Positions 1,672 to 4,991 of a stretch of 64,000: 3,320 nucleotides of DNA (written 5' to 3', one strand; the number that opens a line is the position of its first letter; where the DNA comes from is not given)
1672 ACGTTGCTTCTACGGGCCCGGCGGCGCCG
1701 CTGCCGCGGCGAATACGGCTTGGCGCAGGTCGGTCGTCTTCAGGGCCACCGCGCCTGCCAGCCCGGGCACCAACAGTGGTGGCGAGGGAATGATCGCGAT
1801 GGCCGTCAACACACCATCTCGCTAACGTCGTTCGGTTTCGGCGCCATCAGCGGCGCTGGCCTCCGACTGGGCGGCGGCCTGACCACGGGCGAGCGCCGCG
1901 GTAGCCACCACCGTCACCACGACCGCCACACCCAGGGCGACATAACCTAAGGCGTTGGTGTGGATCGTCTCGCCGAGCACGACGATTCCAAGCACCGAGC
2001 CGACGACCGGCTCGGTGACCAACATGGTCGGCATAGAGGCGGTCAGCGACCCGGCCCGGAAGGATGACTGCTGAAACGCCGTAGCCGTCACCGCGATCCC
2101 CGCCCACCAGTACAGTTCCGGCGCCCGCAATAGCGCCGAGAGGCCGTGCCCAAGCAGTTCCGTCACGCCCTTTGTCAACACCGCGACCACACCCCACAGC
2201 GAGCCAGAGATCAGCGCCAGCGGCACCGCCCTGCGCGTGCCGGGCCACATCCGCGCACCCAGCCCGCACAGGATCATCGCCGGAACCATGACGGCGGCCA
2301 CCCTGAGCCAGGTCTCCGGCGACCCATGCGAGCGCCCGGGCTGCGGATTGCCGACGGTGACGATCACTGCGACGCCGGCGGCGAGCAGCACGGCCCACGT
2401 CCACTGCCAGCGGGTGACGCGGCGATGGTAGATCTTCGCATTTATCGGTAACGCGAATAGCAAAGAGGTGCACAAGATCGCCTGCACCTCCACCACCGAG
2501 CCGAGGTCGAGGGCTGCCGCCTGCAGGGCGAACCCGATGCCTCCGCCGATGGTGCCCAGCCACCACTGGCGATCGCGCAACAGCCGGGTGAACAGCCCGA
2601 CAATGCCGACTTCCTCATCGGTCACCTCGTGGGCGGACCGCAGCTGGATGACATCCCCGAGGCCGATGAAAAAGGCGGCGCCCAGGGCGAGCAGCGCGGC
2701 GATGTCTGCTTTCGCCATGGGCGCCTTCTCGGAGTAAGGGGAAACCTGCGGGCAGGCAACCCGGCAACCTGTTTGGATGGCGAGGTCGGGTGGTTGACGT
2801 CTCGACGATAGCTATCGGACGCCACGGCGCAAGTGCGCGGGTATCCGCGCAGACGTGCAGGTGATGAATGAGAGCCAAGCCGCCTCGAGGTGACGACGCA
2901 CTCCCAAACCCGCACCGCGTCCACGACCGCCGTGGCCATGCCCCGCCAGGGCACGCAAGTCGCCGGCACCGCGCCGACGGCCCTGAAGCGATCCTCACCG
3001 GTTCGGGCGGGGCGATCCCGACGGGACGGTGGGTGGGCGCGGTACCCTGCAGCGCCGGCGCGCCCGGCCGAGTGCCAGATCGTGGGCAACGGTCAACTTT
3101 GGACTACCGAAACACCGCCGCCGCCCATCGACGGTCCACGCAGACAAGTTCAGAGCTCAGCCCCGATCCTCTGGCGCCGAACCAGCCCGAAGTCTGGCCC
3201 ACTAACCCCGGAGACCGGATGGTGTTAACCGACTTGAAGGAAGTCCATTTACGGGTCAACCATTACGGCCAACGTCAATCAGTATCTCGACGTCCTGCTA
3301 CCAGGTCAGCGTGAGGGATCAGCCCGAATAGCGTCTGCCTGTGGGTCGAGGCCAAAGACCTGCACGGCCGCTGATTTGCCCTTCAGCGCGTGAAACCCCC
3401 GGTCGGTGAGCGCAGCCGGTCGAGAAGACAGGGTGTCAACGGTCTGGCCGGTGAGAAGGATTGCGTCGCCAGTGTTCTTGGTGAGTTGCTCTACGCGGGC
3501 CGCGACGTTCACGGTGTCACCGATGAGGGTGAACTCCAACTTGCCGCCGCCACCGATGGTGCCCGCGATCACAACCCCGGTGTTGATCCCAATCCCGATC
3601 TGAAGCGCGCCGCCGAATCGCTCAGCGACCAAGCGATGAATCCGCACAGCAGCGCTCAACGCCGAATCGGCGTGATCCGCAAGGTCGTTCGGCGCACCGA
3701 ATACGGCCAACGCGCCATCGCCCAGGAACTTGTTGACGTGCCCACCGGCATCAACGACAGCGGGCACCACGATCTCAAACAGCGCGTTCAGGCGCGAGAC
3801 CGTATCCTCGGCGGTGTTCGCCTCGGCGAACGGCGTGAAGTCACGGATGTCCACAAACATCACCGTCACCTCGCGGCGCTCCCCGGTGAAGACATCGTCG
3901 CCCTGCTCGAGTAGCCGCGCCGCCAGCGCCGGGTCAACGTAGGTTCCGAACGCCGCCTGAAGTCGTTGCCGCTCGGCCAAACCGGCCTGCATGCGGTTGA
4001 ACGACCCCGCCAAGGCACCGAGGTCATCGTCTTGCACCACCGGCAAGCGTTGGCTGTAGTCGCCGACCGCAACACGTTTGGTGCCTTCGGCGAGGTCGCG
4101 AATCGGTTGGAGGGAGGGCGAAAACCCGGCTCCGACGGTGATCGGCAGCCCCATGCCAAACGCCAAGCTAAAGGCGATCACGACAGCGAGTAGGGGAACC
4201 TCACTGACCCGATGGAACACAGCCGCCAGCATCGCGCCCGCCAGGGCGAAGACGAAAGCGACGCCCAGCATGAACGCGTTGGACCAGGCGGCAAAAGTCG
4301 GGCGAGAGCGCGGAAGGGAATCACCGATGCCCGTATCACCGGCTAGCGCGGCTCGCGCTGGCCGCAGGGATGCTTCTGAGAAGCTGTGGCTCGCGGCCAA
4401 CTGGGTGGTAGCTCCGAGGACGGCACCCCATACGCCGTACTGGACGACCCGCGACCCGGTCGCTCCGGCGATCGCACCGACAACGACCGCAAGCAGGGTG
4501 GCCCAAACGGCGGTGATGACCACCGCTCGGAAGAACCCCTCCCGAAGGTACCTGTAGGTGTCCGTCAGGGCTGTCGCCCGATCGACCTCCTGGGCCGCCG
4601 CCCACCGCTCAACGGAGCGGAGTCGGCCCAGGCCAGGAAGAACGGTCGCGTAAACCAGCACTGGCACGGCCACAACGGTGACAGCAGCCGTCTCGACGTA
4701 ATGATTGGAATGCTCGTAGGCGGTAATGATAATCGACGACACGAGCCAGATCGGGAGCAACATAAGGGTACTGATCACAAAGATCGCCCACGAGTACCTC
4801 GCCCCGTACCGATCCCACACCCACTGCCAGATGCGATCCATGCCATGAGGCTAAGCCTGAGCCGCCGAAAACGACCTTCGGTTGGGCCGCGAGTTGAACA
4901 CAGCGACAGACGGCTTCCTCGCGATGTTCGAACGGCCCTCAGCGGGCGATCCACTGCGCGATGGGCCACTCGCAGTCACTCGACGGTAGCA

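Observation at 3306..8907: Co-directional two-cyclase cassette (cyclase-STAND-TPR, two orphan ORFs, membrane HAMP-cyclase) inside mobile-element-flanked DNA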

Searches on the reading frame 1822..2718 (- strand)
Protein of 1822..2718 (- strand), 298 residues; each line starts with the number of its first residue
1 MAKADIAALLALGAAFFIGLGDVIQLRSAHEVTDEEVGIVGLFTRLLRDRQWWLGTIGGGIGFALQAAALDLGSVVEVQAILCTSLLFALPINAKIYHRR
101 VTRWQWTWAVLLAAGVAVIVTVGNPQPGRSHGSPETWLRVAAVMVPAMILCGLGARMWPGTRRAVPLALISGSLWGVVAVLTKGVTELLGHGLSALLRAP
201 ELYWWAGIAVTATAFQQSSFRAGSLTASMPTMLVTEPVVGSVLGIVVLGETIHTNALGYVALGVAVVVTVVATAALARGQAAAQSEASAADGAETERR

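Call 11: search_protein_families(library=pfam, proteins=[window:1822-2718:-], max_evalue=0.01)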
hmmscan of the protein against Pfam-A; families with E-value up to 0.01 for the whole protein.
window:1822-2718:- (298 aa): 2 families
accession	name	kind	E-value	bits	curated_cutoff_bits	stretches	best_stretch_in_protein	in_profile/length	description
PF00892.27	EamA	-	9e-07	29.7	28.2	1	54-121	68-135/135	EamA-like transporter family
PF04018.18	VCA0040-like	-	1.1e-05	25.6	26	1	50-153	53-157/246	Undecaprenyl phosphate translocase-like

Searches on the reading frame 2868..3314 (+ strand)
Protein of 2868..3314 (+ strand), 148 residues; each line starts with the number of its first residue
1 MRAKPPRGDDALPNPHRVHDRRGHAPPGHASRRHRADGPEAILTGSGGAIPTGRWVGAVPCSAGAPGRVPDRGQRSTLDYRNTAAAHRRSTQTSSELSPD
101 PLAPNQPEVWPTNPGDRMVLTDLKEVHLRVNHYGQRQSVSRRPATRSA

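Call 11: search_protein_families(library=pfam, proteins=[window:2868-3314:+], max_evalue=0.01)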
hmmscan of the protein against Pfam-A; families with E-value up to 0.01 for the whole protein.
window:2868-3314:+ (148 aa): 0 families

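Call 41: search_protein_families(library=phrogs, proteins=[window:2868-3314:+], max_evalue=0.01)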
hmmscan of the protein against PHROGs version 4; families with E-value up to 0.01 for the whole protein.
window:2868-3314:+ (148 aa): 0 families

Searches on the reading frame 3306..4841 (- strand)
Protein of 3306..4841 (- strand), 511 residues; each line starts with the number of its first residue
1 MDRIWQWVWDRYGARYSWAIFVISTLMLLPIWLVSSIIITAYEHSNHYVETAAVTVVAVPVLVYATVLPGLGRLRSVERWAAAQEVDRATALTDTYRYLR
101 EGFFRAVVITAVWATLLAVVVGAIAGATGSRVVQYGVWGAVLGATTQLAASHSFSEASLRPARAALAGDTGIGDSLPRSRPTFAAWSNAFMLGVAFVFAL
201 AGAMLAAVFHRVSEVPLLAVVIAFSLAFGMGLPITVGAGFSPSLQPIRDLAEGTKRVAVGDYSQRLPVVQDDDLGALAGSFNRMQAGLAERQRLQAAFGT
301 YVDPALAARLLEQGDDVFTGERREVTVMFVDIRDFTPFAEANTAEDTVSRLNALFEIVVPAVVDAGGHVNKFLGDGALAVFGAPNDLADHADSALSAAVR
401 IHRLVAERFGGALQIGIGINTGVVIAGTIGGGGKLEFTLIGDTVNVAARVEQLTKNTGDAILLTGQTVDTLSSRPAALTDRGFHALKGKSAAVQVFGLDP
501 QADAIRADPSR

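Call 7: search_protein_families(library=pfam, proteins=[window:3306-4841:-], max_evalue=0.1)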
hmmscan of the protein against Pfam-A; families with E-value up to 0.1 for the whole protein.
window:3306-4841:- (511 aa): 3 families
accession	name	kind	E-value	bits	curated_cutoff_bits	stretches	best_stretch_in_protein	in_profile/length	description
PF00211.25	Guanylate_cyc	-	8.5e-23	81.3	21.9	1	323-493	7-177/183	Adenylate and Guanylate cyclase catalytic domain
PF00672.30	HAMP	-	2.4e-12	47.4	25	1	244-288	7-51/53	HAMP domain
PF18105.7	PGM1_C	-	0.029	14.3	22.5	1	421-453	19-53/54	PGM1 C-terminal domain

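Call 8: search_protein_families(library=padloc, proteins=[window:3306-4841:-], max_evalue=0.1)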
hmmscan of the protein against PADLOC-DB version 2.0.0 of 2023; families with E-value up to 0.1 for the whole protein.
window:3306-4841:- (511 aa): 12 families
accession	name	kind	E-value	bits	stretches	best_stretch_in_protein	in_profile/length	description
PDLC00734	PycC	-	1.6e-24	84.7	1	306-458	171-328/374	Pycsar cyclase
PDLC02367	PycC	-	5.4e-14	50.2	1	323-473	42-194/226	-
PDLC02369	PycC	-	4.4e-08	31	1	323-474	45-194/248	-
PDLC02370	PycC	-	1.1e-07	29.6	1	325-456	82-225/340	-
PDLC00766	PycC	-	1.6e-07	29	1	324-471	43-195/232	Pycsar cyclase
PDLC00765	PycC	-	2.9e-06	24.6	1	324-461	257-404/477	Pycsar cyclase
PDLC00764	PycC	-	4.5e-06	23.8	1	322-413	92-184/449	Pycsar cyclase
PDLC02368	PycC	-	1.7e-05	22.5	1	320-473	40-202/234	-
PDLC02366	PycC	-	0.00013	19.1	2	322-461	275-425/486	-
PDLC00767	PycC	-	0.00018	18.9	1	321-390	89-158/337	Pycsar cyclase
PDLC00763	PycC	-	0.013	12.8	1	324-425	53-149/268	Pycsar cyclase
PDLC00762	PycC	-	0.064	10.1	1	412-465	150-200/508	Pycsar cyclase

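Call 9: search_protein_families(library=ncbifam, proteins=[window:3306-4841:-], max_evalue=0.1)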
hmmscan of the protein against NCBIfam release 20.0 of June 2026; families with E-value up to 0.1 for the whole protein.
window:3306-4841:- (511 aa): 15 families
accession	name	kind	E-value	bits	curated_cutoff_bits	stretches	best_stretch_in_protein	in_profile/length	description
NF033092.0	HK_WalK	equivalog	1.9e-08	33.4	725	1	205-294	165-252/594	cell wall metabolism sensor histidine kinase WalK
NF012163.2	BaeS_SmeS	equivalog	7.5e-08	31.7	500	1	244-297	189-242/457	sensor histidine kinase efflux regulator BaeS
NF007837.0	PRK10549.1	equivalog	5.2e-07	28.7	603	1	244-300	189-245/466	envelope stress sensor histidine kinase BaeS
NF040691.1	MtrAB_MtrB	equivalog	2e-06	27.1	450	1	244-290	213-259/507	MtrAB system histidine kinase MtrB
TIGR03903.1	TOMM_kin_cyc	equivalog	4.8e-06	24.7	705.75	1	318-472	281-437/1267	TOMM system kinase/cyclase fusion protein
NF038263.1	prot_phos_SiaA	equivalog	1.3e-05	23.9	700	1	199-286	286-377/658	biofilm regulation protein phosphatase SiaA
NF045911.1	TCSHisKinNblS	equivalog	5.6e-05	21.7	1000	1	244-290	206-252/621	two-component system sensor histidine kinase NblS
NF053592.1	HK_near_YfiR_like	equivalog_domain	6.3e-05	22.6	194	1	216-286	151-219/223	sensor histidine kinase, YfiR-like protein-associated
NF047496.1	HK_LIC11548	equivalog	0.0001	21.3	750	1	245-289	301-345/589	LIC_11548 family sensor histidine kinase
NF041210.1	his_kin_PieS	equivalog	0.00013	21.2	850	1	246-292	194-240/474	two component system sensor histidine kinase PieS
NF058645.1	MCPCtpMPsAe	equivalog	0.00023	20.1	900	1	218-284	204-272/558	methyl-accepting chemotaxis protein CtpM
TIGR01386.1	cztS_silS_copS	subfamily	0.026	13.5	292.55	1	242-296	187-242/457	heavy metal sensor histidine kinase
NF007896.0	PRK10600.1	equivalog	0.045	12.4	578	1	244-291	179-226/598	nitrate/nitrite two-component system sensor histidine kinase NarX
NF007898.0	PRK10604.1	equivalog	0.067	12.3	478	0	211-286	130-203/433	two-component system sensor histidine kinase RstB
NF008184.0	PRK10935.1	equivalog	0.086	11.4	553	0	245-290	178-224/565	nitrate/nitrite two-component system sensor histidine kinase NarQ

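Call 49: search_solved_structures(query=window:3306-4841:-, max_evalue=1e-10, show_alignments=2)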
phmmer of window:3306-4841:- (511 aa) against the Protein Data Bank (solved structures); distinct sequences matched with E-value up to 1e-10: 32.
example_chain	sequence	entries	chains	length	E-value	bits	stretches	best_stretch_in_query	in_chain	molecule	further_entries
6fht_A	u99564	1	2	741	5.5e-24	88.2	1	293-474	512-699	Bacteriophytochrome,Adenylate cyclase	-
5x4t_A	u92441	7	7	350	4.8e-22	81.8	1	300-501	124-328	Photoactivated adenylyl cyclase | Family 3 adenylate cyclase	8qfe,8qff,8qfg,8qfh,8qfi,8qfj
9f1z_A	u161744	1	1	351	4.8e-22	81.8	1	300-501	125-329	Family 3 adenylate cyclase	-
5x4u_A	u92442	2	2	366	5.4e-22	81.6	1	300-501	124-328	Photoactivated adenylyl cyclase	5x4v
4yus_A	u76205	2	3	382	6.1e-22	81.5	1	300-501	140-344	Family 3 adenylate cyclase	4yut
9f1w_A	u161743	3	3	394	6.5e-22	81.4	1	300-501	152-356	Family 3 adenylate cyclase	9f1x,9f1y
2w01_A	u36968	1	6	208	2.8e-21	79.3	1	319-475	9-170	ADENYLATE CYCLASE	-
3r5g_A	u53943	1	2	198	1.4e-18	70.4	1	321-498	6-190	CyaB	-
5mbj_A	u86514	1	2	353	2.2e-18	69.8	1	304-499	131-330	Beta subunit of photoactivated adenylyl cyclase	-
5m27_A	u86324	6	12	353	2.2e-18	69.8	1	304-499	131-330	Beta subunit of photoactivated adenylyl cyclase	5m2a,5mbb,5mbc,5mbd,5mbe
5mbk_A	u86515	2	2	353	2.2e-18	69.8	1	304-499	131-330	Beta subunit of photoactivated adenylyl cyclase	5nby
5mbh_A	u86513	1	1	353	2.6e-18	69.5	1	304-499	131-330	Beta subunit of photoactivated adenylyl cyclase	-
5mbg_A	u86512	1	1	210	1.3e-17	67.2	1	324-499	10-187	Beta subunit of photoactivated adenylyl cyclase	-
5oyh_A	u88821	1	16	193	1.2e-16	64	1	321-455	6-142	Nucleotide cyclase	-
6aoa_A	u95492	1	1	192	2.9e-16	62.7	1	321-455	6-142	Bacterio-rhodopsin/guanylyl cyclase 1 fusion protein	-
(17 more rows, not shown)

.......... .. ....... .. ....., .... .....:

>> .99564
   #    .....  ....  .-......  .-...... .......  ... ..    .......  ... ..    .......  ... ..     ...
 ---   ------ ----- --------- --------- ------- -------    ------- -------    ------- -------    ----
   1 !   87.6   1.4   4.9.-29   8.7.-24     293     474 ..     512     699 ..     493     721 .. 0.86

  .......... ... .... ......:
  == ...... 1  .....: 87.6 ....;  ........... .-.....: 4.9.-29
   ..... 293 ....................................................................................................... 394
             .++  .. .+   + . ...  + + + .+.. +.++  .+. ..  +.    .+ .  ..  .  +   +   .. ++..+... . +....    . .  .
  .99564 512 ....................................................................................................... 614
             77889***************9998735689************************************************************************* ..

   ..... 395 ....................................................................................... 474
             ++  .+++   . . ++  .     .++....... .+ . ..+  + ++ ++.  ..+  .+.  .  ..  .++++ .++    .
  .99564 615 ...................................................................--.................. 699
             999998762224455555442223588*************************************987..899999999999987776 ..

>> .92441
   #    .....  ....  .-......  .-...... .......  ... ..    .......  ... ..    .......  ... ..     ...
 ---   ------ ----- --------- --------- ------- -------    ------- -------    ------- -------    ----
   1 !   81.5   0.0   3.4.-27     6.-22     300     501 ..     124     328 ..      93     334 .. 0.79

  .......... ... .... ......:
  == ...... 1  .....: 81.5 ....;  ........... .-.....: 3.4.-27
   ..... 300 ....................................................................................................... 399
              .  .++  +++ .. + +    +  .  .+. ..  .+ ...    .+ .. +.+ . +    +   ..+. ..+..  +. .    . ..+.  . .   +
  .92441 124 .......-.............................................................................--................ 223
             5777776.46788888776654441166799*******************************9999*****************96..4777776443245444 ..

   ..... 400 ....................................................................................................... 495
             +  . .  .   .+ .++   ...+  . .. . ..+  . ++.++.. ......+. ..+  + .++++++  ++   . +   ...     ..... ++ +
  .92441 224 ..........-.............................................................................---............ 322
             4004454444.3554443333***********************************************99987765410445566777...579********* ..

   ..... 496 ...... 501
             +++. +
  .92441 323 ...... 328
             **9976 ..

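Call 57: find_homologous_proteins(query=window:3306-4841:-, max_evalue=1e-30)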
Query window:3306-4841:- (511 aa): 2989 proteins with E <= 1e-30 among 8000 candidates; the best 120 are listed.
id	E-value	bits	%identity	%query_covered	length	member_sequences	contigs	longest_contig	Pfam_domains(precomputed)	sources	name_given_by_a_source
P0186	0.0e+0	1099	100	100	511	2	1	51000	PF00672.31,PF00211.26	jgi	-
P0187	2.6e-287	972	89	98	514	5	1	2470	PF00672.31,PF00211.26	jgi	jgi:adenylate cyclase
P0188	1.9e-286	969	90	98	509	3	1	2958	PF00672.31,PF00211.26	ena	-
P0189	2.3e-286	968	88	99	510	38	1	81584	PF00672.31,PF00211.26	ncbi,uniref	ncbi:adenylate/guanylate cyclase domain-containing protein [Mycobacterium marinum]|uniref:adenylate/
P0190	4.0e-283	958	88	99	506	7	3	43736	PF00672.31,PF00211.26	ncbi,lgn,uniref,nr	ncbi:cyclase [Mycobacterium malmoense]|uniref:adenylate/guanylate cyclase domain-containing protein 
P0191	1.9e-273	926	85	99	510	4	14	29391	PF00672.31,PF00211.26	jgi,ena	jgi:adenylate cyclase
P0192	8.3e-268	907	83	99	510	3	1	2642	PF00672.31,PF00211.26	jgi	jgi:adenylate cyclase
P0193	1.6e-257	873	81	98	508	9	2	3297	PF00672.31,PF00211.26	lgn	-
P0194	9.3e-254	861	80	99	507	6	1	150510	PF00672.31,PF00211.26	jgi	jgi:adenylate cyclase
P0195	8.5e-250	848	78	100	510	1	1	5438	PF00672.31,PF00211.26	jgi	jgi:adenylate cyclase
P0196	7.2e-248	841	80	98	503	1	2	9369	PF00672.31,PF00211.26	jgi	jgi:adenylate cyclase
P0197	2.7e-247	840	78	99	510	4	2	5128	PF00672.31,PF00211.26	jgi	jgi:adenylate cyclase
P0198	1.3e-246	837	79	98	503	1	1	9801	PF00672.31,PF00211.26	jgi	jgi:class 3 adenylate cyclase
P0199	3.7e-246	836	77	97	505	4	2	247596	PF00672.31,PF00211.26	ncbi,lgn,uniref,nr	ncbi:cyclase [Mycobacterium asiaticum]|uniref:adenylate/guanylate cyclase domain-containing protein 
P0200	7.6e-246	835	78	98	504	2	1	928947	PF00672.31,PF00211.26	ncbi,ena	-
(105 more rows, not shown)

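Call 58: find_encoding_contigs(protein=P0189, flank=7000, max_places=1)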
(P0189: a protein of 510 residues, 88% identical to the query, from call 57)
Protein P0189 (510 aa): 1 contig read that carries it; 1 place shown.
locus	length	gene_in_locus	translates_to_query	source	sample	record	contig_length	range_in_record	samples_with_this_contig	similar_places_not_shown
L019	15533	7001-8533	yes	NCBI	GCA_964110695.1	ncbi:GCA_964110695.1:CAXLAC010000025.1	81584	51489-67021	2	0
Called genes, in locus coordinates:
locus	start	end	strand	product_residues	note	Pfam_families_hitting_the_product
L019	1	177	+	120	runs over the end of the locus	-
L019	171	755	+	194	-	-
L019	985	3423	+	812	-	-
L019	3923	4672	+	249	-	-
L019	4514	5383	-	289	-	-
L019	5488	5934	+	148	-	-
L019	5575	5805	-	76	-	-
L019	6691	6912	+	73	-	-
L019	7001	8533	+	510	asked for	PF00672:HAMP, PF00211:Guanylate_cyc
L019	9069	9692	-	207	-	PF22522:DUF6998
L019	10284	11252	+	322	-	-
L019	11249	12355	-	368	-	PF08327:AHSA1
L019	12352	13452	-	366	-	PF10509:GalKase_gal_bdg, PF00288:GHMP_kinases_N, PF08544:GHMP_kinases_C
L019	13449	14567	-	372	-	PF01087:GalP_UDP_transf, PF02744:GalP_UDP_tr_C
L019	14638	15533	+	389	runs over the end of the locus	PF01494:FAD_binding_3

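Call 59: find_encoding_contigs(protein=P0190, flank=7000, max_places=1)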
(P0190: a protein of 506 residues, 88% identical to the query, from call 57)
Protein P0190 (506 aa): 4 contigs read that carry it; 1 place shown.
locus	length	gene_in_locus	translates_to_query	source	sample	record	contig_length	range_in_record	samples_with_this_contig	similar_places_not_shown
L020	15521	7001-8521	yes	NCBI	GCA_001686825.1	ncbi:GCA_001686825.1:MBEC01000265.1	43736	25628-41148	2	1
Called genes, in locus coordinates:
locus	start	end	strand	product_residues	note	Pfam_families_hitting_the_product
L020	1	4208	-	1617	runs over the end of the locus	PF21075:GDH_ACT1, PF21073:GDH_HM1 (weak), PF21076:GDH_ACT2, PF21077:GDH_ACT3, PF21078:GDH_HM3, PF05088:Bac_GDH_CD, PF21074:GDH_C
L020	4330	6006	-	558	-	PF02463:SMC_N (faint), PF00005:ABC_tran, PF13304:AAA_21 (faint), PF12848:ABC_tran_Xtn, PF00005:ABC_tran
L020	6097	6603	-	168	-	PF00436:SSB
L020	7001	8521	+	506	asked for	PF00672:HAMP, PF00211:Guanylate_cyc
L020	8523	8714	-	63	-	-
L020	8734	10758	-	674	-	PF05425:CopD, PF09678:Caa3_CtaG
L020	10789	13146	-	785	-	PF01553:Acyltransferase, PF19277:GPAT_C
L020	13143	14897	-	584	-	PF00702:Hydrolase, PF12710:HAD, PF01553:Acyltransferase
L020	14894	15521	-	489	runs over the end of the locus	PF03007:WS_DGAT_cat, PF06974:WS_DGAT_C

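Call 60: find_encoding_contigs(protein=P0199, flank=7000, max_places=1)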
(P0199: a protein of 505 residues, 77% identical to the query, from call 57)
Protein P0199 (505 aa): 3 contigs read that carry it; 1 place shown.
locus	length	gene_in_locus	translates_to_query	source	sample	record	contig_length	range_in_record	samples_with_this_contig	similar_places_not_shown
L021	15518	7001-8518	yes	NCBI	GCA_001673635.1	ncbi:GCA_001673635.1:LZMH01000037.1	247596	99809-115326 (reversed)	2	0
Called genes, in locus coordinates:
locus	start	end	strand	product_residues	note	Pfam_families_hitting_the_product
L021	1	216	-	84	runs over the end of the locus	-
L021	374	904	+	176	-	-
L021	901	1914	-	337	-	PF00165:HTH_AraC (faint), PF12833:HTH_18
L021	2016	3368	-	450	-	PF00135:COesterase, PF20434:BD-FAE, PF07859:Abhydrolase_3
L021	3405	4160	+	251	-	PF12146:Hydrolase_4, PF00561:Abhydrolase_1, PF12697:Abhydrolase_6, PF02129:Peptidase_S15 (faint), PF00326:Peptidase_S9 (weak)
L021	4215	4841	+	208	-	PF00440:TetR_N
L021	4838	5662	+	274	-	-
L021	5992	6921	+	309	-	PF19328:DAP_DH_C (faint)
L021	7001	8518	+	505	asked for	PF00672:HAMP, PF00211:Guanylate_cyc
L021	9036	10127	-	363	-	PF28211:GlpR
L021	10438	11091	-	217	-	PF13302:Acetyltransf_3, PF00583:Acetyltransf_1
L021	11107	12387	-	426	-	PF03453:MoeA_N, PF00994:MoCF_biosynth, PF03454:MoeA_C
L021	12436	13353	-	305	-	PF00483:NTP_transferase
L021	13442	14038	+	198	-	PF01812:5-FTHF_cyc-lig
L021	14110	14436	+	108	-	PF09723:Zn_ribbon_8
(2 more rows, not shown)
